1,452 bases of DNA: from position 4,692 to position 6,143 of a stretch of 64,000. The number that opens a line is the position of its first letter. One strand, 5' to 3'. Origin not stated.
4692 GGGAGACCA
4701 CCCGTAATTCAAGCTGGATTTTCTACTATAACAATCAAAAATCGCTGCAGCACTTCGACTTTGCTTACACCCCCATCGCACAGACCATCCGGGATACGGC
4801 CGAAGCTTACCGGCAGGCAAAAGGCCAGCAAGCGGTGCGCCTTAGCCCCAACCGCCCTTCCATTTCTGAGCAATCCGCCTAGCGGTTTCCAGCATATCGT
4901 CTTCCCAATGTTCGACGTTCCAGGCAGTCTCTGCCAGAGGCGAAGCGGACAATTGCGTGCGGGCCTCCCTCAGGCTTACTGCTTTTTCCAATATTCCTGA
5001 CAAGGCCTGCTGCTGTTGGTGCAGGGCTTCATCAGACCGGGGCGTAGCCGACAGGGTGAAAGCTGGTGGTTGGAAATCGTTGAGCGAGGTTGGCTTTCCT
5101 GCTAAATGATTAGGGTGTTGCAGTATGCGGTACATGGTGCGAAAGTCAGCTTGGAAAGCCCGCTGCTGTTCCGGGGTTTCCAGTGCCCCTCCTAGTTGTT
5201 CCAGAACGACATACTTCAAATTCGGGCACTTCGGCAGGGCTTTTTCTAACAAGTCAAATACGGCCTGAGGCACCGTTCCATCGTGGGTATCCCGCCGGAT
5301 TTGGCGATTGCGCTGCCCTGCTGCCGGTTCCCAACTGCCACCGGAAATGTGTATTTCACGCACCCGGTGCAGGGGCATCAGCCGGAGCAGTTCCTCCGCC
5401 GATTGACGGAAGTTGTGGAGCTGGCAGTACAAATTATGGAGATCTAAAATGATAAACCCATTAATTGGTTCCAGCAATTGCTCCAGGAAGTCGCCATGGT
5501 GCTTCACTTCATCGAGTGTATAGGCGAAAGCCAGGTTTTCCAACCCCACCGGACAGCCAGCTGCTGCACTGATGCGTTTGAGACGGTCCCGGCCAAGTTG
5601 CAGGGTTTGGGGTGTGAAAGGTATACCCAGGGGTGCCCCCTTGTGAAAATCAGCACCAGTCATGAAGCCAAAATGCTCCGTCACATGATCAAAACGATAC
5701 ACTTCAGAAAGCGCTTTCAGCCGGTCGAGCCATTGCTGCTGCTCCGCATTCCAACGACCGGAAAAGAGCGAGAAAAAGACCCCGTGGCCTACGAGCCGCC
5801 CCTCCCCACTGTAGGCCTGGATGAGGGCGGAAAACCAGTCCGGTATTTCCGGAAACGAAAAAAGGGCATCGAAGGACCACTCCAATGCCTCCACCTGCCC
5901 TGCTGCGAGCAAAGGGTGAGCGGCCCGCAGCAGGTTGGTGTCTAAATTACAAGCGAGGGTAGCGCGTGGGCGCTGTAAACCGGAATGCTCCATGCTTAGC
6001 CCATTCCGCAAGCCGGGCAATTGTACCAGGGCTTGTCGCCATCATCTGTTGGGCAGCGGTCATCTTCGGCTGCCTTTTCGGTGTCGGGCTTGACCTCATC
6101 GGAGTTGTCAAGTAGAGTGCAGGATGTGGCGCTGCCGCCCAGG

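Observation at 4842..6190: Chryseobasin-type MNIO RiPP pair whose precursor carries a lipoprotein signal and an extra cysteine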

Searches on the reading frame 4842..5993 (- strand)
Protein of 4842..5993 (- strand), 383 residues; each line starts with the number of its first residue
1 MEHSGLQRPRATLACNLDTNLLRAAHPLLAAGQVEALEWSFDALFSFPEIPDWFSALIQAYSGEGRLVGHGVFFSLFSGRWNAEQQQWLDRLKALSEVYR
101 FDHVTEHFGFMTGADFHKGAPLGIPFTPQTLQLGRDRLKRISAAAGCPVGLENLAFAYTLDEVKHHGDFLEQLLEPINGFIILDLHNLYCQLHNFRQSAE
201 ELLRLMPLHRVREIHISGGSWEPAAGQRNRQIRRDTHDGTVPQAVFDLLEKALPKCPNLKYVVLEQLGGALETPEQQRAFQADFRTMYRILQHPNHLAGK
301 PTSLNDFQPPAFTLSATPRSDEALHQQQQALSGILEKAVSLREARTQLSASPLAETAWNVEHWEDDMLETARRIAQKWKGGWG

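Call 3: search_protein_families(library=pfam, proteins=[window:4842-5993:-], max_evalue=0.01)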
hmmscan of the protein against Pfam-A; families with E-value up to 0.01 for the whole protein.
window:4842-5993:- (383 aa): 1 family
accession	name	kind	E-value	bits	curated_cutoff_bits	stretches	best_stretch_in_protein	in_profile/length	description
PF05114.20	MbnB_TglH_ChrH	-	1.9e-29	103.2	25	1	62-265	46-240/263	RiPP precursor modification enzyme MbnB/TglH/ChrH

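Call 13: find_homologous_proteins(query=window:4845-5993:-, max_evalue=1e-10)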
Query window:4845-5993:- (383 aa): 2017 proteins with E <= 1e-10 among 8000 candidates; the best 120 are listed.
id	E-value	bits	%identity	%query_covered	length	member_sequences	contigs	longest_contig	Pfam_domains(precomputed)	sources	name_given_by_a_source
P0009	9.0e-234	794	90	100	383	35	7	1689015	PF05114.21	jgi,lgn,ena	jgi:uncharacterized protein (UPF0276 family)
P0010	6.5e-207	706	80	100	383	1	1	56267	PF05114.21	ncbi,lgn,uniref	ncbi:MAG: DUF692 family protein [Phaeodactylibacter sp.]|uniref:multinuclear nonheme iron-dependent 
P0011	3.6e-204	696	79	100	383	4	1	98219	PF05114.21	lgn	-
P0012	2.1e-203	694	78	100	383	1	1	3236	PF05114.21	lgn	-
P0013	4.0e-190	650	74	100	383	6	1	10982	PF05114.21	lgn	-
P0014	9.2e-177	606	71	97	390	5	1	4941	PF05114.21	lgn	-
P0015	4.3e-157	542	63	97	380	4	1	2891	PF05114.21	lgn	-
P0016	1.1e-155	537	63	100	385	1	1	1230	PF05114.21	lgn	-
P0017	1.5e-153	530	64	97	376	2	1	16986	PF05114.21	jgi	jgi:uncharacterized protein (UPF0276 family)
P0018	9.0e-151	521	62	96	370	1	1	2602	PF05114.21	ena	-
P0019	5.5e-150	518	62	98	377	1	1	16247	PF05114.21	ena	-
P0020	1.9e-149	516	60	97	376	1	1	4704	PF05114.21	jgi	jgi:uncharacterized protein (UPF0276 family)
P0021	3.0e-149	516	61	98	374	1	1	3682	PF05114.21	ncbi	-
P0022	3.0e-149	516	63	97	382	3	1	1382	PF05114.21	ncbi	-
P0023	4.3e-149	515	62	97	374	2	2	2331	PF05114.21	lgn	-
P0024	5.2e-149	515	62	95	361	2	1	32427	PF05114.21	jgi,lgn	jgi:uncharacterized protein (UPF0276 family)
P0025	6.2e-149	515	60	97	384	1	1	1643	PF05114.21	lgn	-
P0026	6.4e-149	515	62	98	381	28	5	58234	PF05114.21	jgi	-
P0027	1.4e-148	513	60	97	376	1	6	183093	PF05114.21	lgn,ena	-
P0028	1.5e-148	513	60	97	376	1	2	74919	PF05114.21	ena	-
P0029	2.8e-148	512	61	97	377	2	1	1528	PF05114.21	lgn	-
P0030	3.6e-148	512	61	97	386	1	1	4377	PF05114.21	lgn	-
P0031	7.6e-148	511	62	99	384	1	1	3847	PF05114.21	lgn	-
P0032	7.7e-148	511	61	97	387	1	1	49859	PF05114.21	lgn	-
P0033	8.0e-148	511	61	97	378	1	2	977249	PF05114.21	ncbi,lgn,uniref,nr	ncbi:hypothetical protein GCM10027275_25360 [Rhabdobacter roseus]|uniref:Uncharacterized protein (UP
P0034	9.4e-148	511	60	97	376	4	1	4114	PF05114.21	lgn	-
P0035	9.5e-148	511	60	98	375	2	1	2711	PF05114.21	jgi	jgi:uncharacterized protein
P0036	1.0e-147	511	61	97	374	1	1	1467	PF05114.21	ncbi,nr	ncbi:MAG: DUF692 family protein, partial [Phaeodactylibacter sp.]|nr:DUF692 family protein [Phaeodac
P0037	1.0e-147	511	61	97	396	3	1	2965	PF05114.21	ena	-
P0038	1.2e-147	510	61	97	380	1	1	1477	PF05114.21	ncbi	-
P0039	1.2e-147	510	61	97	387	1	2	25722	PF05114.21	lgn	-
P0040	2.3e-147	509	62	97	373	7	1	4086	PF05114.21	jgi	-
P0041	2.7e-147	509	60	96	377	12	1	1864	PF05114.21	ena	-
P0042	3.3e-147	509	61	97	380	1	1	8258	PF05114.21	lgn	-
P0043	3.3e-147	509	60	98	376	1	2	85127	PF05114.21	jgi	jgi:uncharacterized protein (UPF0276 family)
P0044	4.3e-147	509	61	97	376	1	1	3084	PF05114.21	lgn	-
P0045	5.6e-147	508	62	96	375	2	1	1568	PF05114.21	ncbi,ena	ncbi:MAG: DUF692 family multinuclear iron-containing protein [Bacteroidota bacterium]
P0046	5.8e-147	508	60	98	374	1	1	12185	PF05114.21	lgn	-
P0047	8.6e-147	508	61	97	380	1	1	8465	PF05114.21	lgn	-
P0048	9.7e-147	507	59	97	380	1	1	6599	PF05114.21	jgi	jgi:uncharacterized protein (UPF0276 family)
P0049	1.0e-146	507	62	96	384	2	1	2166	PF05114.21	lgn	-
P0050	1.1e-146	507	62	96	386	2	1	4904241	PF05114.21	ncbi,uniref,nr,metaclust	ncbi:multinuclear nonheme iron-dependent oxidase [Hymenobacter swuensis]|uniref:DUF692 family protei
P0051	1.1e-146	507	60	97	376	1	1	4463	PF05114.21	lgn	-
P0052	1.2e-146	507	61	96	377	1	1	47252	PF05114.21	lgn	-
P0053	1.2e-146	507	59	97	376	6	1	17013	PF05114.21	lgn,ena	-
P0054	1.7e-146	507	61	97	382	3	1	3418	PF05114.21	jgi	jgi:uncharacterized protein (UPF0276 family)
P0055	2.4e-146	506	61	97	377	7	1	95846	PF05114.21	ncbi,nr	ncbi:MAG: DUF692 family protein [Fluviicola sp.]|nr:DUF692 family protein [Fluviicola sp.]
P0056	2.6e-146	506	61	96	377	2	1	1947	PF05114.21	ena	-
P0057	2.7e-146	506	60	97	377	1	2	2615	PF05114.21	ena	-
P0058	3.6e-146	506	59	97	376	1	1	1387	PF05114.21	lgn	-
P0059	3.9e-146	505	61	97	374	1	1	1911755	PF05114.21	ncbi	-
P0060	4.1e-146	505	60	99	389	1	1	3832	PF05114.21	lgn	-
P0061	5.3e-146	505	62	97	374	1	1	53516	PF05114.21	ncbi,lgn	-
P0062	5.6e-146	505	60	98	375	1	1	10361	PF05114.21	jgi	jgi:uncharacterized protein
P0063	5.6e-146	505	60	99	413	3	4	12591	PF05114.21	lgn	-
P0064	6.7e-146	505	59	98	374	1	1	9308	PF05114.21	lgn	-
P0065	6.8e-146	505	58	97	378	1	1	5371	PF05114.21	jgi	jgi:uncharacterized protein (UPF0276 family)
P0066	7.5e-146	505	59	98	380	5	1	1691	PF05114.21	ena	-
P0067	8.9e-146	504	61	97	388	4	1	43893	PF05114.21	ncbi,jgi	jgi:uncharacterized protein (UPF0276 family)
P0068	9.5e-146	504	61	97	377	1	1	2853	PF05114.21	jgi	jgi:uncharacterized protein (UPF0276 family)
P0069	1.3e-145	504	60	97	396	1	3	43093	PF05114.21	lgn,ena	-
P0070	1.3e-145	504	61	97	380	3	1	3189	PF05114.21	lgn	-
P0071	1.5e-145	504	62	97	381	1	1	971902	PF05114.21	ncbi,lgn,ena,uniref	ncbi:DUF692 family multinuclear iron-containing protein [uncultured Fibrella sp.]|uniref:multinuclea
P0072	2.0e-145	503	61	96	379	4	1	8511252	PF05114.21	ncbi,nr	ncbi:DUF692 family multinuclear iron-containing protein [Chitinophaga oryzae]|nr:DUF692 family multi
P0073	2.1e-145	503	61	97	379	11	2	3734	PF05114.21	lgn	-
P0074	2.2e-145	503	59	99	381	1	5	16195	PF05114.21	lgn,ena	-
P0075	2.3e-145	503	61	97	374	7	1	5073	PF05114.21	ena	-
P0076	2.5e-145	503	58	97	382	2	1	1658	PF05114.21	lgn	-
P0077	2.6e-145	503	60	97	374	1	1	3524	PF05114.21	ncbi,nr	ncbi:MAG: DUF692 family protein [Saprospiraceae bacterium]|nr:DUF692 family protein [Saprospiraceae 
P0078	2.7e-145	503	61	97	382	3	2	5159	PF05114.21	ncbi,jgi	jgi:uncharacterized protein (UPF0276 family)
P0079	3.0e-145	503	59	97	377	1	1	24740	PF05114.21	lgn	-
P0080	3.2e-145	502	62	97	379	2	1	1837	PF05114.21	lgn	-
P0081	3.7e-145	502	60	97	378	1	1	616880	PF05114.21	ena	-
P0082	4.0e-145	502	61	97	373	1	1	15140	PF05114.21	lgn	-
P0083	4.5e-145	502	59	97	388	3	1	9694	PF05114.21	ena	-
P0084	4.7e-145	502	60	97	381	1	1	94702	PF05114.21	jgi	-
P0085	4.8e-145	502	60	96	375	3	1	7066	PF05114.21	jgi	-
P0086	5.3e-145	502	59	98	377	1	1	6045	PF05114.21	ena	-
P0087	5.8e-145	502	59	97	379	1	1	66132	PF05114.21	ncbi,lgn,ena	-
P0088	8.1e-145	501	60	97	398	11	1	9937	PF05114.21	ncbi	-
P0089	8.2e-145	501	60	97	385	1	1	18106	PF05114.21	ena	-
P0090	8.9e-145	501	60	96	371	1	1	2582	PF05114.21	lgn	-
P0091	9.4e-145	501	59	98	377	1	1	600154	PF05114.21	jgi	-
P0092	9.9e-145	501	62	97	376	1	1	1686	PF05114.21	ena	-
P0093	1.1e-144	501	60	97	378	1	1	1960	PF05114.21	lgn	-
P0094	1.1e-144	501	59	99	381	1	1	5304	PF05114.21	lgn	-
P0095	1.2e-144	501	59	97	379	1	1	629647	PF05114.21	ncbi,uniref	ncbi:DUF692 family multinuclear iron-containing protein [Larkinella sp. VNQ87]|uniref:multinuclear n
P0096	1.3e-144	500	59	98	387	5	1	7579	PF05114.21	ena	-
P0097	1.3e-144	500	60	97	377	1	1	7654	PF05114.21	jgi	jgi:uncharacterized protein (UPF0276 family)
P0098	1.5e-144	500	61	97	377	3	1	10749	PF05114.21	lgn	-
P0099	1.6e-144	500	60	97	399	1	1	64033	PF05114.21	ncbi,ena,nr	nr:DUF692 family multinuclear iron-containing protein [uncultured Fluviicola sp.]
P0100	1.8e-144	500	61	100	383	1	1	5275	PF05114.21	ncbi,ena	-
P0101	1.9e-144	500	59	97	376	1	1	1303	PF05114.21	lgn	-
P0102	1.9e-144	500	60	98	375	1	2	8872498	PF05114.21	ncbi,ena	-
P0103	2.0e-144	500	61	96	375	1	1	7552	PF05114.21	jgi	-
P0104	2.1e-144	500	60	97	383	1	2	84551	PF05114.21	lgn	-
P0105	2.3e-144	500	59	98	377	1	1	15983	PF05114.21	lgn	-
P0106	2.3e-144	500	58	97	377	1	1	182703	PF05114.21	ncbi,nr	ncbi:MAG: DUF692 domain-containing protein [Bacteroidetes bacterium]|nr:DUF692 domain-containing pro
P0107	2.3e-144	500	59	97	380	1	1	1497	PF05114.21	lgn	-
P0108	2.5e-144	500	60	97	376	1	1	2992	PF05114.21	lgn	-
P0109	2.5e-144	499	60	97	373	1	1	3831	PF05114.21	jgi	jgi:uncharacterized protein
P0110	2.6e-144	499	60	97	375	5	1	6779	PF05114.21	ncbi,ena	-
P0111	3.4e-144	499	60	97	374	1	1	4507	PF05114.21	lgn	-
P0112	3.6e-144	499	58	97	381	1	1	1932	PF05114.21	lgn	-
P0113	3.7e-144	499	58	99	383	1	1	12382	PF05114.21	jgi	-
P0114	4.0e-144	499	60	97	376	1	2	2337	PF05114.21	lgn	-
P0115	4.2e-144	499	60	97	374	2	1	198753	PF05114.21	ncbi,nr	ncbi:MAG: DUF692 family protein [Saprospiraceae bacterium]|nr:DUF692 family protein [Saprospiraceae 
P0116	4.6e-144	499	58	97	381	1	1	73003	PF05114.21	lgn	-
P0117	4.8e-144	499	59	96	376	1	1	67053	PF05114.21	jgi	jgi:uncharacterized protein (UPF0276 family)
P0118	4.8e-144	499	61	97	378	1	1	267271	PF05114.21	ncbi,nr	ncbi:multinuclear nonheme iron-dependent oxidase [Fibrella aquatilis]|nr:DUF692 family multinuclear 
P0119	5.5e-144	498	59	100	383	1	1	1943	PF05114.21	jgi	-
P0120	5.8e-144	498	59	99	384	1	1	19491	PF05114.21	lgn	-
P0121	5.9e-144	498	61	97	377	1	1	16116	PF05114.21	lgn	-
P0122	7.3e-144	498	59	97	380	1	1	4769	PF05114.21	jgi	jgi:uncharacterized protein (UPF0276 family)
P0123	7.3e-144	498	61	96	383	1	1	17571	PF05114.21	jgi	jgi:uncharacterized protein (UPF0276 family)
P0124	8.3e-144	498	60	97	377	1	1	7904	PF05114.21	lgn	-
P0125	8.5e-144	498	60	97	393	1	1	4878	PF05114.21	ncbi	-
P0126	8.8e-144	498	61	96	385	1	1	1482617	PF05114.21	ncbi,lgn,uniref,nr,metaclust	ncbi:multinuclear nonheme iron-dependent oxidase [Hymenobacter actinosclerus]|uniref:Uncharacterized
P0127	9.0e-144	498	61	97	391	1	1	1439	PF05114.21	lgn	-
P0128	9.0e-144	498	60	97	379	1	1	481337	PF05114.21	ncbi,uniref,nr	ncbi:multinuclear nonheme iron-dependent oxidase [Fibrella forsythiae]|uniref:DUF692 family protein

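Call 15: find_related_loci(query=A2, collection=genome_contigs, flank=6000)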
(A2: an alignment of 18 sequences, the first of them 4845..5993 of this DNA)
Query A2 (383 aa) in genome_contigs; peptide patterns used: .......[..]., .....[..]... (x = any residue, [..] = any of these).
408 stretches matched a pattern; 393 encode a relative of the query (tblastn E <= 1e-3); the best 80 are kept; 80 distinct loci.
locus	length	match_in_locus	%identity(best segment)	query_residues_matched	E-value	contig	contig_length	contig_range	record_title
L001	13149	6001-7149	93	1-383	0e+0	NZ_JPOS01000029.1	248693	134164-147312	Phaeodactylibacter xiamenensis strain KD52 Scaffold1_29, whole genome shotgun sequence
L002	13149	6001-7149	92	1-383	0e+0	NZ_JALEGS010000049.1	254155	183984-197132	MAG: Phaeodactylibacter sp. isolate HH_bin12 k97_75375, whole genome shotgun sequence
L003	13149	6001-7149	89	1-383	0e+0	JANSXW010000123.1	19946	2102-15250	MAG: bacterium isolate bin.35 k141_90479_length_19946_cov_102.0249, whole genome shotgun sequence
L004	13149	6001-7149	80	1-383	0e+0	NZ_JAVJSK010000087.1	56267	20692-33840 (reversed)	MAG: Phaeodactylibacter sp. isolate G1-WW12-15 k141_46801, whole genome shotgun sequence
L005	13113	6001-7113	71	11-383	8e-180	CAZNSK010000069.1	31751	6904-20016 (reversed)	MAG TPA_asm: uncultured Phaeodactylibacter sp. isolate SRP141376_co5_212 genome assembly, contig: NODE_3242_length_31751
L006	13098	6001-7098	61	11-379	1e-152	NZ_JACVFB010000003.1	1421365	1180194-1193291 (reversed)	Chitinophaga varians strain KACC 19415 3, whole genome shotgun sequence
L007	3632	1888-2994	62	11-382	4e-158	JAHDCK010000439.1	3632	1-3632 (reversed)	MAG: Saprospiraceae bacterium isolate MAG-132 RZ_65755, whole genome shotgun sequence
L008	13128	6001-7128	62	6-382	6e-152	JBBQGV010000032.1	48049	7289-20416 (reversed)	MAG: Chitinophagales bacterium isolate Co_metawrap_942 Cmw_942_k141_23531462_length_48049_cov_18.0000, whole genome shot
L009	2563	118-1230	62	11-382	7e-161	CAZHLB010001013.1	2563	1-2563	MAG TPA_asm: uncultured Saprospiraceae bacterium isolate binchicken_co248_181 genome assembly, contig: NODE_97866_length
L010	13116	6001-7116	61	11-382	1e-151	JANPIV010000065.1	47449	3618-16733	MAG: Saprospirales bacterium isolate VAR_61_metabat_508 VAR_61_k141_522113, whole genome shotgun sequence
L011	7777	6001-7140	61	2-382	7e-151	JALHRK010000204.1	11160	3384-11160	MAG: Saprospiraceae bacterium isolate maxbin.128_sub c_000000021518, whole genome shotgun sequence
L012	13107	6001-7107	61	11-382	1e-150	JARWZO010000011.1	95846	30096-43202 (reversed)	MAG: Fluviicola sp. isolate B02.bin.61 k141_569670, whole genome shotgun sequence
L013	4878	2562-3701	59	4-382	6e-153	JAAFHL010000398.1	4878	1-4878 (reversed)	MAG: Bacteroidetes bacterium isolate bin80.metabat.ball.221 WN_Bacteroidetes_1_scaffold_388, whole genome shotgun sequen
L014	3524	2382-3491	60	12-382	7e-156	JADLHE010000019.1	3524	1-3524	MAG: Saprospiraceae bacterium isolate SJ47 c_000000091313, whole genome shotgun sequence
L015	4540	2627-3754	59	6-382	1e-152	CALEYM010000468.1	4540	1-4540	MAG TPA_asm: uncultured Bacteroidetes bacterium isolate SRR6227243_bin.67_CONCOCT_v1.1_MAG genome assembly, contig: ERZ7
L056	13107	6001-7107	58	11-382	1e-144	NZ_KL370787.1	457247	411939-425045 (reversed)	Dyadobacter crusticola DSM 16708 Q369DRAFT_scaffold00008.8, whole genome shotgun sequence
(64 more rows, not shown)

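Call 19: search_solved_structures(query=window:4845-5993:-, max_evalue=0.01, show_alignments=2)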
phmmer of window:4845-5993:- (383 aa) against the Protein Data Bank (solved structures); distinct sequences matched with E-value up to 0.01: 2.
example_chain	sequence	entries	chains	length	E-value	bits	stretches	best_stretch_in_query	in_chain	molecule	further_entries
8hci_D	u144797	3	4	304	2.8e-12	49.9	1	124-272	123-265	DUF692 family protein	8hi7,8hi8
3bww_A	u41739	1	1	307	1.2e-06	31.4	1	70-228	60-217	Protein of unknown function DUF692/COG3220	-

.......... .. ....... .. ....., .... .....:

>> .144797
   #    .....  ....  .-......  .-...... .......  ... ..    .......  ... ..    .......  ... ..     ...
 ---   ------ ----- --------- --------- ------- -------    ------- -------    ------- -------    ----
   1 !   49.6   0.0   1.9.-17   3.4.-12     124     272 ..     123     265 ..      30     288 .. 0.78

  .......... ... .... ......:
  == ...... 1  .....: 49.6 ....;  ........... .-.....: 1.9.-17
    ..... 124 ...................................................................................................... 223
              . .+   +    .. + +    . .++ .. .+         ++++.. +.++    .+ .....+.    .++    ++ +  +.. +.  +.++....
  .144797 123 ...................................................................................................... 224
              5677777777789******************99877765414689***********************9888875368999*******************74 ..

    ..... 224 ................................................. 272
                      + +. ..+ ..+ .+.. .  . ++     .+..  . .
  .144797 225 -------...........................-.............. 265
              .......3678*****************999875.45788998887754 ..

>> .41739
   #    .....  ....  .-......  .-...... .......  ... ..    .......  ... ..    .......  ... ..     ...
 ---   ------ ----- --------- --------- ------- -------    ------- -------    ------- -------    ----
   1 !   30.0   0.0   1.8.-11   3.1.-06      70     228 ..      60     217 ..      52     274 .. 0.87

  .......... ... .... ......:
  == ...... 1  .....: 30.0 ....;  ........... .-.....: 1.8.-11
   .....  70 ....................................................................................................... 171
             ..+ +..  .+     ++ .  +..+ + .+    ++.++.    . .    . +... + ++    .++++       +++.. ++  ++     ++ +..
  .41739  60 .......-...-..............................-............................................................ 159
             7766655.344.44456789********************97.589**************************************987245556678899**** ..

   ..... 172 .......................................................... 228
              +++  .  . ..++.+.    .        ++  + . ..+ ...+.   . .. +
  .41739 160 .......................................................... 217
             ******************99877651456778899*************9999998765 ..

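Call 26: predict_structure(alignment_id=A2)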
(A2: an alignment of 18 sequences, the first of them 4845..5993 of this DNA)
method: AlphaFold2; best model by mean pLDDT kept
length: 383 residues; sequences in the alignment: 18
mean_pLDDT: 86.3   pTM: 0.88
mean pLDDT of the five models: 86.3, 86.2, 85.1, 84.7, 84.5
residues with pLDDT >= 90: 217; 70-90: 124; 50-70: 34; < 50: 8
segments of 3 or more residues with pLDDT < 50: 1-5
pLDDT, mean of each block of 10 residues (from residue 1): 58 91 95 94 67 92 94 78 89 92 88 64 86 94 94 76 89 95 91 85 92 91 78 82 94 92 91 95 97 70 78 93 93 90 94 91 82 76 50
secondary structure, 60 per line:
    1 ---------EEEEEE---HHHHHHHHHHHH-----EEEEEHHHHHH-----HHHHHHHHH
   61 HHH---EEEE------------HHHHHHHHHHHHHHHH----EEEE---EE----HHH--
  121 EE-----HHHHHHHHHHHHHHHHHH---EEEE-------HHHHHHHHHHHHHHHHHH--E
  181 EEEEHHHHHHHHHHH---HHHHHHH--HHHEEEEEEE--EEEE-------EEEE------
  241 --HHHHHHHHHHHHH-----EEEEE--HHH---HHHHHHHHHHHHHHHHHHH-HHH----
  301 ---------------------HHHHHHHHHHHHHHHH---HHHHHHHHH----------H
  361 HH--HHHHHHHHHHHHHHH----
elements in order: E10-15 H19-30 E36-40 H41-46 H52-63 E67-70 H83-98 E103-106 H128-145 E149-152 H160-177 E180-184 H185-195 H199-205 E211-217 E220-223 E231-234 H243-255 E261-265 H274-292 H322-337 H341-349 H365-379

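Call 31: fold_search(model_id=the predicted structure, library=pdb)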
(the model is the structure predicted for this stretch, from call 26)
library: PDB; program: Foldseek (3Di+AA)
matches with E <= 10: 1816; with E <= 0.001: 134
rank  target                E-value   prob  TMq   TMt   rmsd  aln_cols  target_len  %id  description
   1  8hci_B                3.0e-13  1.00  0.55  0.69   4.9       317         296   22  Crystal structure of a holoenzyme Fe-free TglHI for Pseudomonas syringae Peptidyl (S) 2-mercaptoglycine biosynthesis (released 2023-08-23)
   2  8hi7_B                3.2e-12  1.00  0.54  0.67   4.9       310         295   22  Crystal structure of a holoenzyme TglHI with two Fe irons for Pseudomonas syringae Peptidyl (S) 2-mercaptoglycine bios (released 2023-08-23)
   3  7fc0_E                4.8e-11  1.00  0.56  0.78   4.1       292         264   18  Reconstitution of MbnABC complex from Rugamonas rubra ATCC-43154 (GroupIII) (released 2022-03-16)
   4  7fc0_B                6.0e-11  1.00  0.55  0.77   4.3       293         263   16  Reconstitution of MbnABC complex from Rugamonas rubra ATCC-43154 (GroupIII) (released 2022-03-16)
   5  7tcw_A                1.5e-10  1.00  0.55  0.77   4.2       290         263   15  Methanobactin biosynthetic protein complex of MbnB and MbnC from Methylosinus trichosporium OB3b, H210S mutant (released 2022-03-23)
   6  7tcr_A                3.0e-10  1.00  0.55  0.76   4.2       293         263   15  Methanobactin biosynthetic protein complex of MbnB and MbnC from Methylosinus trichosporium OB3b at 2.62 Angstrom reso (released 2022-03-23)
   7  3bww                  5.8e-10  1.00  0.50  0.72   4.1       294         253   18  Crystal structure of a duf692 family protein (hs_1138) from haemophilus somnus 129pt at 2.20 A resolution (released 2008-01-22)
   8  7dz9_B                9.1e-10  1.00  0.55  0.77   4.2       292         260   16  MbnABC complex (released 2022-03-16)
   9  7dz9_A                2.3e-09  1.00  0.53  0.75   4.4       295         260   16  MbnABC complex (released 2022-03-16)
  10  1yx1_B                2.6e-07  1.00  0.46  0.66   5.2       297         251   16  Crystal Structure of Protein of Unknown Function PA2260 from Pseudomonas aeruginosa, Possible Sugar Phosphate Isomeras (released 2005-04-05)
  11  8yec_A                4.2e-07  1.00  0.46  0.57   6.4       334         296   15  Crystal structure of L-ribulose 3-epimerase in complex with D-allulose (released 2025-02-12)
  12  5hmq_A                6.2e-07  1.00  0.46  0.30   6.0       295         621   17  xylose isomerase-like TIM barrel/4-hydroxyphenylpyruvate dioxygenase fusion protein (released 2016-10-19)
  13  5hmq_E                8.2e-07  1.00  0.46  0.30   5.9       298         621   17  xylose isomerase-like TIM barrel/4-hydroxyphenylpyruvate dioxygenase fusion protein (released 2016-10-19)
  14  7erm_A                8.7e-07  1.00  0.47  0.61   5.7       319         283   16  Crystal structure of D-allulose 3-epimerase from Agrobacterium sp. SUL3 (released 2022-05-11)
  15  3vni_B                9.7e-07  1.00  0.45  0.57   7.1       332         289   13  Crystal structures of D-Psicose 3-epimerase from Clostridium cellulolyticum H10 and its complex with ketohexose sugars (released 2012-08-01)
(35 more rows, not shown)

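Call 32: search_protein_families(library=ncbifam, proteins=[window:4845-5993:-], max_evalue=1)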
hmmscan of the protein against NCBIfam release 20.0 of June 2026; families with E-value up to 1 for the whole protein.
window:4845-5993:- (383 aa): 4 families
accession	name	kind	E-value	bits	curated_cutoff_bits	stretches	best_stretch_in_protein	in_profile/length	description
NF050165.1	MNIO_ChrH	equivalog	7.8e-108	360.8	600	1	13-379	6-361/363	MNIO family chryseobactin maturase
NF050167.1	MNIO_BufB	equivalog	4e-24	85.3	310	1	66-260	49-239/262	MNIO family bufferin maturase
NF003818.2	PRK05409.1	equivalog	1.3e-20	74.1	360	1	58-258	44-236/264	HvfB family MNIO-type RiPP peptide maturase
NF050151.1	RiPP_MNIO_ApyH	equivalog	1.8e-07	30.6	400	1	130-256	129-249/283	multinuclear non-heme iron-dependent oxidative enzyme ApyH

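Call 54: search_protein_families(library=ncbifam, proteins=[L056:5974-7110:+], max_evalue=0.01)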
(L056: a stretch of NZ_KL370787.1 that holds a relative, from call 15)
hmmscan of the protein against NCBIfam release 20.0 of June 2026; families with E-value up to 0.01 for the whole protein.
L056:5974-7110:+ (378 aa): 5 families
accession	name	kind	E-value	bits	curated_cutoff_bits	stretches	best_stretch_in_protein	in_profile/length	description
NF050165.1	MNIO_ChrH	equivalog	3.5e-115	384.9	600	1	16-375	10-361/363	MNIO family chryseobactin maturase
NF050167.1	MNIO_BufB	equivalog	1e-26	93.9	310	1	56-257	40-239/262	MNIO family bufferin maturase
NF003818.2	PRK05409.1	equivalog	1.3e-22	80.7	360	1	55-254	42-235/264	HvfB family MNIO-type RiPP peptide maturase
NF050151.1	RiPP_MNIO_ApyH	equivalog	2.2e-09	36.9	400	1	87-253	76-249/283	multinuclear non-heme iron-dependent oxidative enzyme ApyH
TIGR04159.2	methbact_MbnB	equivalog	0.0012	18.5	325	1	68-249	50-224/261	methanobactin biosynthesis protein MbnB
